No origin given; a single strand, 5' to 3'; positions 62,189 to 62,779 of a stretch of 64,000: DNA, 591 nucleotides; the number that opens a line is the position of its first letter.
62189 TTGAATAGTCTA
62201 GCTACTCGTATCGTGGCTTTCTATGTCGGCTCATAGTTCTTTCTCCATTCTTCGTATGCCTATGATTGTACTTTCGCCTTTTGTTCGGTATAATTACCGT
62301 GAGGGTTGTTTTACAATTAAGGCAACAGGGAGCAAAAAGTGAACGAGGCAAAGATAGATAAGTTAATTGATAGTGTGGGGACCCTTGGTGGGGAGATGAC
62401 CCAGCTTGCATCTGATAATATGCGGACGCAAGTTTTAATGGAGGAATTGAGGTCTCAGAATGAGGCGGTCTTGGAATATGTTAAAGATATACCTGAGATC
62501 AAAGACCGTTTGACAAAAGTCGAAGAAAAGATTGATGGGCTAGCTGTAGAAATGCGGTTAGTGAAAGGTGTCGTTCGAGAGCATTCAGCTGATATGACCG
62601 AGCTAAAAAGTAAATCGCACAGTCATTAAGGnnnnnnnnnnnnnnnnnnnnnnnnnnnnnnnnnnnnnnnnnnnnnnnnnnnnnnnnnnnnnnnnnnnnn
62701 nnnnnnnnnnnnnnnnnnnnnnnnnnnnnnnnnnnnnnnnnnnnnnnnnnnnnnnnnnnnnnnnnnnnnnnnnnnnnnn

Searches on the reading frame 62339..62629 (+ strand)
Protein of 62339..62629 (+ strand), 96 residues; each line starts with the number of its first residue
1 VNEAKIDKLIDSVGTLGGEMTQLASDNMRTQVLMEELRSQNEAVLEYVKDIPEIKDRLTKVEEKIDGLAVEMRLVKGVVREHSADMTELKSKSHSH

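Call 93: search_protein_families(library=pfam, proteins=[window:62339-62629:+], max_evalue=0.001)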
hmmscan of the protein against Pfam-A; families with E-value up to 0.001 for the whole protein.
window:62339-62629:+ (96 aa): 1 family
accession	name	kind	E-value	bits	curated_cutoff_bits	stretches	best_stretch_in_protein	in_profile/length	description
PF06005.17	ZapB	-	0.00014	22.7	31.5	0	3-68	10-65/71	Cell division protein ZapB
